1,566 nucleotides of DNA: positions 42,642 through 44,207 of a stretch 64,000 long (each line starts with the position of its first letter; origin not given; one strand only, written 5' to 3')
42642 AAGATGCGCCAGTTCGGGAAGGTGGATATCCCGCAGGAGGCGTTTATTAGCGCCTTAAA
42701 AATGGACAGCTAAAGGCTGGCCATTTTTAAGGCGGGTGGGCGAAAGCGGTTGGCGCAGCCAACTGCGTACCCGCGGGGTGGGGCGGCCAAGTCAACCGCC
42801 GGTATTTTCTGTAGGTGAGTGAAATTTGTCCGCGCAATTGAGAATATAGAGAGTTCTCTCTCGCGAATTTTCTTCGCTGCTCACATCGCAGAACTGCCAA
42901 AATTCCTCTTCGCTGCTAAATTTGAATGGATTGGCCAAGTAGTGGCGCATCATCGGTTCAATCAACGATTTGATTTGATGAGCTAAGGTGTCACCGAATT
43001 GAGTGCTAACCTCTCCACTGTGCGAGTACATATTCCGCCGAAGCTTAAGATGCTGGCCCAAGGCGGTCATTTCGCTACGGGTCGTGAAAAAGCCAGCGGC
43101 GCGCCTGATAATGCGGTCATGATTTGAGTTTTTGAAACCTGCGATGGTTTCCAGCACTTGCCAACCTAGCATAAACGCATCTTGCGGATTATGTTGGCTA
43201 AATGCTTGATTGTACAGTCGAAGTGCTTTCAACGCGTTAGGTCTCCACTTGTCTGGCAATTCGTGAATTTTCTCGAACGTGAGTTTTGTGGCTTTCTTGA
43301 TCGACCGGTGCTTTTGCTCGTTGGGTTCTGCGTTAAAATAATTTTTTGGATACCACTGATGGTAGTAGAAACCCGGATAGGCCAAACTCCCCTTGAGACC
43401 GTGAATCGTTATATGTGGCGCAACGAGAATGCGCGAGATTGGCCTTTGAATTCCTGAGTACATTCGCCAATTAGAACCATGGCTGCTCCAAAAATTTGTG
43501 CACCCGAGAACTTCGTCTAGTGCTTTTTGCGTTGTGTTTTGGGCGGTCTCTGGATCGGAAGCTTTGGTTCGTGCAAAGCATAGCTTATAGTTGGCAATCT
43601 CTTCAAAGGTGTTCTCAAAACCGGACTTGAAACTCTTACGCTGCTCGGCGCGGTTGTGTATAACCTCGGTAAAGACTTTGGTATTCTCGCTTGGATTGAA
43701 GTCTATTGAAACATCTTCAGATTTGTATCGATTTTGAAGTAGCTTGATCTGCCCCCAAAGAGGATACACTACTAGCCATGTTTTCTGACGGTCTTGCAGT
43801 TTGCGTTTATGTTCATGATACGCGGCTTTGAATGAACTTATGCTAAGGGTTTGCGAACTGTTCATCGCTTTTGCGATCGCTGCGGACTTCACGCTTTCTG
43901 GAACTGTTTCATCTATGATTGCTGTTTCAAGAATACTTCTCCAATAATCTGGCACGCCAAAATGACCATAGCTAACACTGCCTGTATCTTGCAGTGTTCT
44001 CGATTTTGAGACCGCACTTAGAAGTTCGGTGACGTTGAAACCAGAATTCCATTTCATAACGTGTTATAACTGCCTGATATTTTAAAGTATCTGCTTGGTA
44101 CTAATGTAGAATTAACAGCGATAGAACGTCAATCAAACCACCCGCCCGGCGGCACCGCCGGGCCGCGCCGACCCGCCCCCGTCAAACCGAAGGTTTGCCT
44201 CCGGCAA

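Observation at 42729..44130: AT-rich single-gene islet between lepA and clpP: 421-aa orphan with a HEPN-like RNxxxH motif (candidate stand-alone defence/abortive-infection RNase)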

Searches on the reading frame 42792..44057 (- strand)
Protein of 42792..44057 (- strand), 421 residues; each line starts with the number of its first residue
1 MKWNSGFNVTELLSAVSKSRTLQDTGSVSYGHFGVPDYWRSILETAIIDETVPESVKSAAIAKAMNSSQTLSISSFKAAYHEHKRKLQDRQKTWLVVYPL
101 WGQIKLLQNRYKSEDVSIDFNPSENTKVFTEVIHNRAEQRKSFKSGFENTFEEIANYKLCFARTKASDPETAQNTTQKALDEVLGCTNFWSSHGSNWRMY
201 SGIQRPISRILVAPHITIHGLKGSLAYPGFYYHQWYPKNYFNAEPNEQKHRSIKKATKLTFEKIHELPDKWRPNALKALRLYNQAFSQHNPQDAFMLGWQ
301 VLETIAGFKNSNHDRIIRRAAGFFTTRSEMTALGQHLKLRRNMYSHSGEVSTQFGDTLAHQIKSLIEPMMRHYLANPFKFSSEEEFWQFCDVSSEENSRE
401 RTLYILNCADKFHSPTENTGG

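Call 4: search_protein_families(library=pfam, proteins=[window:42792-44057:-], max_evalue=10)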
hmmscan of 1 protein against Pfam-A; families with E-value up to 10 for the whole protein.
window:42792-44057:- (421 aa): 1 family
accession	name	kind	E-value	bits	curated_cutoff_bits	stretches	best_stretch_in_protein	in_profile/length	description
PF17419.7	MauJ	-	0.0014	19.9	28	1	278-354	1-76/116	Methylamine utilization protein MauJ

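Call 5: search_protein_families(library=padloc, proteins=[window:42792-44057:-], max_evalue=10)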
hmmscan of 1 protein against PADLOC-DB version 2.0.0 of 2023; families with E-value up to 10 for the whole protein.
window:42792-44057:- (421 aa): 0 families

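Call 6: search_protein_families(library=ncbifam, proteins=[window:42792-44057:-], max_evalue=10)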
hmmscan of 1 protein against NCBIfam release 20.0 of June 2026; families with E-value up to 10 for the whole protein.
window:42792-44057:- (421 aa): 0 families

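Call 7: search_protein_families(library=phrogs, proteins=[window:42792-44057:-], max_evalue=10)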
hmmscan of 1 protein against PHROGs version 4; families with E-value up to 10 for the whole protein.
window:42792-44057:- (421 aa): 1 family
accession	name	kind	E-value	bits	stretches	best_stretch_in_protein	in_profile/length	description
phrog_3762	-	unknown function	0.094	13.7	1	133-153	10-30/50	-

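Call 8: find_homologous_proteins(query=window:42792-44057:-, max_evalue=0.001)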
Query window:42792-44057:- (421 aa): 1 proteins with E <= 0.001 among 2271 candidates.
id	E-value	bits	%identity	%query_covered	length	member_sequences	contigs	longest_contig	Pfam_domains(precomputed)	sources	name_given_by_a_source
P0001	6.1e-289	976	100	100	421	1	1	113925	-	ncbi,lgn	ncbi:MAG: hypothetical protein AAFX90_16980 [Pseudomonadota bacterium]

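Call 9: search_solved_structures(query=window:42792-44057:-, max_evalue=10, show_alignments=2)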
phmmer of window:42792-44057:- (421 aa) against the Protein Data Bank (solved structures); distinct sequences matched with E-value up to 10: 0.

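Call 11: find_encoding_contigs(protein=P0001, flank=10000, max_places=6)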
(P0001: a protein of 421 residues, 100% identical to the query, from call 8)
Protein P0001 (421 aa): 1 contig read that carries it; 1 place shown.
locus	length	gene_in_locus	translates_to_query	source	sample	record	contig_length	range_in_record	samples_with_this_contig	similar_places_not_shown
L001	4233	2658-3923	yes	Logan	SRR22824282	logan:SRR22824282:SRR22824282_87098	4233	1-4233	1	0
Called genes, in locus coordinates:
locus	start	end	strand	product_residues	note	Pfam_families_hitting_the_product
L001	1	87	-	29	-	?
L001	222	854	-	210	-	PF00574:CLP_protease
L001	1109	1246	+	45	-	PF08085:Entericidin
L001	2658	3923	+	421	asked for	-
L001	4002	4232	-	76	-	?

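Call 22: search_protein_representatives(protein=window:42792-44057:-)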
Query: 421 residues. Proteins with E-value up to 0.001 (for the whole library): 950; up to 1e-10: 289; up to 1e-30: 37. The best 150 are listed.
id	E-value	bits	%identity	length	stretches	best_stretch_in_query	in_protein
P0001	1.9e-289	975.5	100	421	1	1-421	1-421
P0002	3.6e-64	233.6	32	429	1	3-409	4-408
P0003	9.6e-57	209.2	33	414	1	5-413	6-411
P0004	2.0e-56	208.1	31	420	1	4-413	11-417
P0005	1.4e-55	205.3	33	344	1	1-322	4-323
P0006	8.2e-52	192.9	31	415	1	2-409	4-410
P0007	3.9e-49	184.1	28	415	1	4-415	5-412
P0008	1.3e-48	182.4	31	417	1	4-412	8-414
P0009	3.7e-48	180.9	31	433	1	3-399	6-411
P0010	4.6e-48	180.6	30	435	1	10-402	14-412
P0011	5.4e-48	180.4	29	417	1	2-414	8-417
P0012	1.1e-47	179.3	29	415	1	4-413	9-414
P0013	4.8e-47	177.2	38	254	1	165-413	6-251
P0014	1.5e-46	175.6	29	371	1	58-414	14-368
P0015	6.1e-46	173.6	29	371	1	44-417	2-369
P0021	2.9e-40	154.9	25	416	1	1-412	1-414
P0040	1.4e-29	119.7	26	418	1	1-402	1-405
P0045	2.7e-26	108.9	26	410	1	2-414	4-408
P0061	1.7e-19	86.5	27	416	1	1-414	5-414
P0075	1.4e-17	80.2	24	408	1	3-398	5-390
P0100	4.1e-16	75.4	24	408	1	6-396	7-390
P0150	8.8e-14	67.7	25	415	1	13-412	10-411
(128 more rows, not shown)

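Call 25: search_protein_families(library=pfam, alignment_id=A1, max_evalue=0.01)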
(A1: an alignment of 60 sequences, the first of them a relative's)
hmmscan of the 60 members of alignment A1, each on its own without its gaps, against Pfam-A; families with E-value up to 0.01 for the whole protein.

A. member 1, P0001 (421 aa): 1 family
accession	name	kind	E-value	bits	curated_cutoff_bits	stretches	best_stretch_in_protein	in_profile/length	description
PF17419.7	MauJ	-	0.0014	19.9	28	1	278-354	1-76/116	Methylamine utilization protein MauJ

B. families by the number of members that match (of 60 scanned): 6 families
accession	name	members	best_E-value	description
PF17419.7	MauJ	4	0.00038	Methylamine utilization protein MauJ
PF18739.6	HEPN_Apea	2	0.00091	Apea-like HEPN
PF20185.3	DUF6548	2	0.0059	Family of unknown function (DUF6548)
PF18731.6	HEPN_Swt1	1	0.006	Swt1-like HEPN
PF06573.16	Churchill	1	0.0072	Churchill protein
PF13643.11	DUF4145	1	0.0088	Domain of unknown function (DUF4145)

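Call 26: search_protein_families(library=padloc, alignment_id=A1, max_evalue=0.01)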
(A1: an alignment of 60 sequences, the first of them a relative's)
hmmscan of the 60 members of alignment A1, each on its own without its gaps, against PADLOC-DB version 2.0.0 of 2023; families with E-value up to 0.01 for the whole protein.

A. member 1, P0001 (421 aa): 0 families

B. families by the number of members that match (of 60 scanned): 5 families
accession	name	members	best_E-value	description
PDLC01795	CARF1--CARF_HEPN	1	0.00034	-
PDLC01805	CARF1--CARF_HEPN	1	0.00065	-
PDLC04157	HEC-06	1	0.0042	-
PDLC01824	CARF2--CARF_HEPN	1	0.0045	-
PDLC01680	Cas13-ApeA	1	0.0046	Cas13-ApeA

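Call 27: find_homologous_proteins(query=A1, max_evalue=0.00001)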
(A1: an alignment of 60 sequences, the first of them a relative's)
Query A1 (60 sequences) (421 aa, profile of the alignment): 2 proteins with E <= 0.00001 among 4896 candidates.
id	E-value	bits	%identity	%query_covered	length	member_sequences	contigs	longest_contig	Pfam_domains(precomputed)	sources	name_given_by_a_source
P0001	3.6e-129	449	100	100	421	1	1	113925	-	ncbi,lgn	ncbi:MAG: hypothetical protein AAFX90_16980 [Pseudomonadota bacterium]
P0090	2.0e-120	421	23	94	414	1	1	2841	-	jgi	jgi:hypothetical protein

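Call 38: find_encoding_contigs(protein=P0002, flank=10000, max_places=4)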
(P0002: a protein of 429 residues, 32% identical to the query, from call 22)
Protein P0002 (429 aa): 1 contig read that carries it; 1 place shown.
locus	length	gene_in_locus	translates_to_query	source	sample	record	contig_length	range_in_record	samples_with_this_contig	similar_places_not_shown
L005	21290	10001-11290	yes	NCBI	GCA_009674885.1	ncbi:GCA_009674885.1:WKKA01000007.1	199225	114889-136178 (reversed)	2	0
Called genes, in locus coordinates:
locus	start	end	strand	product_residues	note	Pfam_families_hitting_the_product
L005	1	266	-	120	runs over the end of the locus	PF13560:HTH_31 (weak), PF12844:HTH_19, PF01381:HTH_3, PF13413:HTH_25 (weak)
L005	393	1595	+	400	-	PF00155:Aminotran_1_2, PF01041:DegT_DnrJ_EryC1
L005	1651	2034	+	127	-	PF10116:Host_attach, PF18856:baeRF_family12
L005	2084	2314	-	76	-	-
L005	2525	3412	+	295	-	PF00126:HTH_1, PF03466:LysR_substrate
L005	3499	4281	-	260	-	PF00106:adh_short, PF08659:KR, PF13561:adh_short_C2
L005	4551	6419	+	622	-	PF00496:SBP_bac_5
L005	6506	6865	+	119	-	-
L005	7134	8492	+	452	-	PF00270:DEAD, PF04851:ResIII (weak), PF13604:AAA_30 (faint), PF00271:Helicase_C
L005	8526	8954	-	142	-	PF00903:Glyoxalase, PF13669:Glyoxalase_4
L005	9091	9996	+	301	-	PF02511:Thy1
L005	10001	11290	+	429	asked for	-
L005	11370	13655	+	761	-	PF01494:FAD_binding_3 (weak), PF00724:Oxidored_FMN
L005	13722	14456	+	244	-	PF00106:adh_short, PF01370:Epimerase, PF08659:KR, PF23441:SDR (faint), PF13561:adh_short_C2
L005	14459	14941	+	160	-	PF22381:Staph_reg_Sar_Rot (weak), PF01047:MarR, PF12802:MarR_2, PF13463:HTH_27 (faint)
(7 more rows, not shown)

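Call 39: predict_structure(alignment_id=A1)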
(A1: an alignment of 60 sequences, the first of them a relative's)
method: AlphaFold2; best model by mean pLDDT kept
length: 421 residues; sequences in the alignment: 60
mean_pLDDT: 93.7   pTM: 0.89
mean pLDDT of the five models: 93.7, 92.8, 92.8, 92.7, 91.9
residues with pLDDT >= 90: 359; 70-90: 55; 50-70: 6; < 50: 1
segments of 3 or more residues with pLDDT < 50: none
pLDDT, mean of each block of 10 residues (from residue 1): 97 98 94 95 97 92 96 98 96 97 94 96 98 96 81 87 96 96 98 81 89 96 96 83 88 96 97 98 96 96 94 97 97 97 88 90 97 98 97 95 96 75 46
secondary structure, 60 per line:
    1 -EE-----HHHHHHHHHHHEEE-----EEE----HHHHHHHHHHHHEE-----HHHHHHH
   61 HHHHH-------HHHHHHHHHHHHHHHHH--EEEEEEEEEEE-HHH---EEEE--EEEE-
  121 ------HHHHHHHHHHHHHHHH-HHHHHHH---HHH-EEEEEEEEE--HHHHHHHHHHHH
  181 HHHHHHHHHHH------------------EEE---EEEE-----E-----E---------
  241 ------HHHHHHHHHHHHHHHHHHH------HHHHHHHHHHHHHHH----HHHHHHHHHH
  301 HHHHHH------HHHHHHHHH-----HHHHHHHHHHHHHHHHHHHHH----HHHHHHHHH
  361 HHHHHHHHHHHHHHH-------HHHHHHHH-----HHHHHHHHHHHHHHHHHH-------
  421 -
elements in order: H9-19 E20-22 E28-30 H35-46 H54-65 H73-89 E92-102 E110-113 E116-119 H127-142 H144-150 E158-166 H169-191 E210-212 E216-219 H247-265 H272-286 H291-306 H313-321 H327-347 H352-375 H383-390 H396-413

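Call 43: fold_search(model_id=the predicted structure, library=pdb)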
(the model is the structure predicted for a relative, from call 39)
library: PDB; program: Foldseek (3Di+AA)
matches with E <= 10: 195; with E <= 0.001: 0
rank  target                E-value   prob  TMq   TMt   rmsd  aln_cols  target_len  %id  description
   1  3m01                  7.5e-01  0.13  0.14  0.12  13.7       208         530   14  The Crystal Structure of 5-epi-aristolochene synthase complexed with (2-trans,6-trans)-2-fluorofarnesyl diphosphate (released 2010-07-07)
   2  6bzq_A                9.6e-01  0.04  0.11  0.09  21.8       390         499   12  Crystal structure of halogenase PltM in complex with FAD (released 2019-03-20)
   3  5ue8_A                9.6e-01  0.04  0.12  0.08  23.4       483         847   10  The crystal structure of Munc13-1 C1C2BMUN domain (released 2017-02-15)
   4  3cw2_C                1.0e+00  0.10  0.11  0.16  13.9       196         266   11  Crystal structure of the intact archaeal translation initiation factor 2 from Sulfolobus solfataricus . (released 2009-01-06)
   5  4wd9_B                1.0e+00  0.04  0.11  0.07  20.1       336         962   11  Crystal structure of tRNA-dependent lantibiotic dehydratase NisB in complex with NisA leader peptide (released 2014-10-29)
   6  2aho_B                1.1e+00  0.12  0.12  0.17  13.7       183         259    9  Structure of the archaeal initiation factor eIF2 alpha-gamma heterodimer from Sulfolobus solfataricus complexed with G (released 2006-01-31)
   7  8d8n_B                1.2e+00  0.03  0.09  0.04  21.0       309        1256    9  gRAMP non-match PFS target RNA (released 2022-08-31)
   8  9g9e_A                1.3e+00  0.06  0.11  0.07  17.3       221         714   15  CryoEM structure of Enterococcus italicus Csm-crRNA complex bound to AMPNPP (released 2025-01-29)
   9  3m02                  1.4e+00  0.08  0.13  0.11  13.8       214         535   14  The Crystal Structure of 5-epi-aristolochene synthase complexed with (2-cis,6-trans)-2-fluorofarnesyl diphosphate (released 2010-07-07)
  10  5xn7_B                1.5e+00  0.06  0.15  0.12  18.5       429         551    7  Crystal structure of the effector domain RID of Vibrio vulnificus MARTX toxin (released 2017-09-27)
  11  9l7c_B                1.5e+00  0.04  0.13  0.06  24.4       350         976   11  Type III-B CRISPR-Cas effector from Archaeoglobus fulgidus (Form 1) (released 2025-12-31)
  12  9c7m_A                1.6e+00  0.08  0.15  0.18  14.1       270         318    8  Crystal structure of pentalenene synthase variant F76A complexed with 12,13-difluorofarnesyl diphosphate (released 2024-11-06)
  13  7v02_F                1.6e+00  0.04  0.12  0.09  16.9       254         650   13  Staphylococcus epidermidis RP62A CRISPR short effector complex (released 2022-07-06)
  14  7v00_F                1.6e+00  0.04  0.11  0.07  20.2       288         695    9  Staphylococcus epidermidis RP62a CRISPR tall effector complex with bound ATP (released 2022-07-06)
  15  7udq_B                1.6e+00  0.03  0.11  0.12  18.3       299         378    9  Crystal structure of COQ8A-CA157 inhibitor complex in space group P1 (released 2023-01-18)
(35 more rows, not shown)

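Call 44: search_solved_structures(query=A1, max_evalue=10, show_alignments=3)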
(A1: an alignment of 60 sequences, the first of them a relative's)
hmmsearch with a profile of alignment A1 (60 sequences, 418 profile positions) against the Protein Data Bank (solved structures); distinct sequences matched with E-value up to 10: 0.

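Call 47: fold_search(model_id=the predicted structure, library=viral)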
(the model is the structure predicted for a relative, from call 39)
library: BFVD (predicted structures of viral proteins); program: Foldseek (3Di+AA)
matches with E <= 10: 234; with E <= 0.001: 0
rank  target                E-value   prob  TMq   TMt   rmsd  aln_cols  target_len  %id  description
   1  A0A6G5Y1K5            2.1e-01  0.05  0.10  0.11  25.6       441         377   11  (no name in the UniProt tables at hand)
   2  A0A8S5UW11            3.8e-01  0.08  0.10  0.05  24.2       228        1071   11  Uncharacterized protein [Siphoviridae sp. ctgaU3]
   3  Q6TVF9                4.0e-01  0.06  0.13  0.09  22.4       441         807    9  Uncharacterized protein [Bovine papular stomatitis virus]
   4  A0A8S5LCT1            7.6e-01  0.10  0.09  0.20  16.7       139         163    9  Uncharacterized protein [Siphoviridae sp. ctMS01]
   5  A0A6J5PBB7            7.6e-01  0.09  0.19  0.19  29.0       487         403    7  Uncharacterized protein [uncultured Caudovirales phage]
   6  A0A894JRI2            8.0e-01  0.35  0.17  0.21  11.7       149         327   10  (no name in the UniProt tables at hand)
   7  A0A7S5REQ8            8.0e-01  0.12  0.10  0.14  16.4       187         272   11  (no name in the UniProt tables at hand)
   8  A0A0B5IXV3            8.4e-01  0.11  0.10  0.17  18.0       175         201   11  Uncharacterized protein [Pandoravirus inopinatum]
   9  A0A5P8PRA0            8.8e-01  0.02  0.09  0.09  44.5       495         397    9  Uncharacterized protein [Vibrio phage phi50-12]
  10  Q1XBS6                9.3e-01  0.10  0.13  0.19  13.8       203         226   10  V-Bcl-2-like protein [Bovine herpesvirus 4]
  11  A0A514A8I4            9.3e-01  0.04  0.09  0.12  22.0       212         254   12  Uncharacterized protein [Pantoea phage Kyle]
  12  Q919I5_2              1.0e+00  0.08  0.10  0.05  18.9       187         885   14  Uncharacterized protein [Culex nigripalpus nucleopolyhedrovirus (isolate Florida/1997)]
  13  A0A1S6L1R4            1.0e+00  0.07  0.10  0.18  16.2       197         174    8  (no name in the UniProt tables at hand)
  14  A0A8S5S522            1.1e+00  0.21  0.16  0.31  17.1       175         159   11  Uncharacterized protein [Siphoviridae sp. ctmP938]
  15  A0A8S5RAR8            1.1e+00  0.06  0.11  0.04  29.5       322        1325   10  Minor tail protein [virus sp. ctRTq15]
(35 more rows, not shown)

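Call 61: find_encoding_contigs(protein=P0003, flank=8000, max_places=3)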
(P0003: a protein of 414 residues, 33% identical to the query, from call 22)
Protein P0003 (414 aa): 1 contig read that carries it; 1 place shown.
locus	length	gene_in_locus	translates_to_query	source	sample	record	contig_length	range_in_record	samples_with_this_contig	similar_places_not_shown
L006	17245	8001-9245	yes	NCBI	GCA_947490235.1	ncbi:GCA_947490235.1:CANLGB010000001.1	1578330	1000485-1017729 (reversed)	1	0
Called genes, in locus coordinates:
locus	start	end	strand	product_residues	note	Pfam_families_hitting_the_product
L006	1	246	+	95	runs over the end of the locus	PF02686:GatC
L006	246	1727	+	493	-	PF01425:Amidase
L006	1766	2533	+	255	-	-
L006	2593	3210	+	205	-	PF01510:Amidase_2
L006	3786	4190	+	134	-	PF08448:PAS_4, PF13426:PAS_9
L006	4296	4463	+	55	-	PF00471:Ribosomal_L33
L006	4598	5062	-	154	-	PF05899:Cupin_3 (weak), PF07883:Cupin_2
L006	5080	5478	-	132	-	PF01124:MAPEG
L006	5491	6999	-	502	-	-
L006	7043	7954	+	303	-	PF02511:Thy1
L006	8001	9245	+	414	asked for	-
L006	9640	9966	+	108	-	PF01258:zf-dskA_traR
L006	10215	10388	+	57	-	-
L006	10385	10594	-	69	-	PF00313:CSD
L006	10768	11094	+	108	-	PF03960:ArsC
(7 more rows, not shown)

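Call 62: find_encoding_contigs(protein=P0004, flank=8000, max_places=3)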
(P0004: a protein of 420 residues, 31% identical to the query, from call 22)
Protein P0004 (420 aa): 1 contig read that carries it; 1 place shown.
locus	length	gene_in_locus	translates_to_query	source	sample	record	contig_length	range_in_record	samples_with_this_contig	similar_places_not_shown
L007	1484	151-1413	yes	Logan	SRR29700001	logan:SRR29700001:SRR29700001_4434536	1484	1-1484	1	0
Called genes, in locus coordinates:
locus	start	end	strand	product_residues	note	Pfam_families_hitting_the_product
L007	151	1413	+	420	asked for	-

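Call 66: find_related_loci(query=A3, collection=genome_contigs, flank=8000)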
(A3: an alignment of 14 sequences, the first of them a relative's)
Query A3 (421 aa) in genome_contigs; peptide patterns used: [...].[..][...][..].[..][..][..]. (x = any residue, [..] = any of these).
42 stretches matched a pattern; 19 encode a relative of the query (tblastn E <= 1e-3); 19 distinct loci.
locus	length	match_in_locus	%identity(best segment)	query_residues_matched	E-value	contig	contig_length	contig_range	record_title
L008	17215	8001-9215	32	6-413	2e-66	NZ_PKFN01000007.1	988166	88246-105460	Yoonia maritima strain YPC211 Contig_0000007, whole genome shotgun sequence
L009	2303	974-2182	32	7-412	6e-66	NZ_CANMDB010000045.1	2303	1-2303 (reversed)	Uncultured Roseobacter sp. isolate 2-944-J.fasta NODE_45, whole genome shotgun sequence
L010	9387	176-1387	32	6-412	2e-64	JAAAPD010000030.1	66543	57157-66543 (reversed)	MAG: Alphaproteobacteria bacterium isolate GSL.Bin4 NODE_132_length_66543_cov_1.97224, whole genome shotgun sequence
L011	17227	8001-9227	30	1-412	4e-62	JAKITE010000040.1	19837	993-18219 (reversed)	MAG: Rhodobacteraceae bacterium isolate D96SM.bin.34 NODE_2064_length_19837_cov_7.710147, whole genome shotgun sequence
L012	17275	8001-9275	28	9-421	4e-55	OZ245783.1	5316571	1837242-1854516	MAG: Hyphomicrobiales bacterium isolate 96678fd3-d745-40c6-9c3a-2441808db83d genome assembly, chromosome: 1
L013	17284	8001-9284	28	3-414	3e-54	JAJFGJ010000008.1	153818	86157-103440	MAG: Kiloniellaceae bacterium isolate OFTM138 OFTM138_7, whole genome shotgun sequence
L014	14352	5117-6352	29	1-413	1e-52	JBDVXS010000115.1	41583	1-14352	MAG: Hyphomicrobiales bacterium isolate AQ.08.F.D1_29_31 AQ_08_F_D1_29_31_000000000115, whole genome shotgun sequence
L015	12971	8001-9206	29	8-403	1e-51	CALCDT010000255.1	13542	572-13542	MAG TPA_asm: uncultured Alphaproteobacteria bacterium isolate SRR4028131_bin.67_CONCOCT_v1.1_MAG genome assembly, contig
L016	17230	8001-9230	27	20-417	6e-52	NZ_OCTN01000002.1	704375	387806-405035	Monaibacterium marinum strain C7, whole genome shotgun sequence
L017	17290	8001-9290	28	3-416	6e-51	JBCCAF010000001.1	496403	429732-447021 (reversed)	MAG: Pseudomonadota bacterium isolate P01_A01_bin.134 k141_1912872_length_496403_cov_32.6101, whole genome shotgun seque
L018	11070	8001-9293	29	3-417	2e-50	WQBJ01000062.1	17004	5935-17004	Ruegeria atlantica strain HKCCD9103 NODE_62, whole genome shotgun sequence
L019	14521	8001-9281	28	3-416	7e-50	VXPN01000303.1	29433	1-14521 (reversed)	MAG: Boseongicola sp. SB0662_bin_57 NODE_1528_length_29433_cov_52.998298, whole genome shotgun sequence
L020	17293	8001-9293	27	3-416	4e-48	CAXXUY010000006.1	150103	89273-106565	MAG: Paracoccaceae bacterium isolate 97c81714-8806-418c-9c79-d9e270ccf8c2 genome assembly, contig: contig_6, whole genom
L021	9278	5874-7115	27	3-407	9e-48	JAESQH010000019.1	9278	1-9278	MAG: Rhodobacteraceae bacterium isolate NORP221 3299, whole genome shotgun sequence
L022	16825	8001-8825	30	134-412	2e-41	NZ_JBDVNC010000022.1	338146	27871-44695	MAG: Shimia sp. isolate LC.109.F.C4_184_68 LC_109_F_C4_184_68_000000000022, whole genome shotgun sequence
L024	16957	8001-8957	30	76-392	3e-37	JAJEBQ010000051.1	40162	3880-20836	MAG: Rhodobacteraceae bacterium isolate jk18x9bins.35 k141_439643, whole genome shotgun sequence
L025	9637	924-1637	29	9-235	2e-23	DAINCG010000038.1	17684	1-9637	MAG TPA_asm: Pseudomonadota bacterium isolate CTOTU39385 NODE_482_length_17684_cov_2.348687, whole genome shotgun sequen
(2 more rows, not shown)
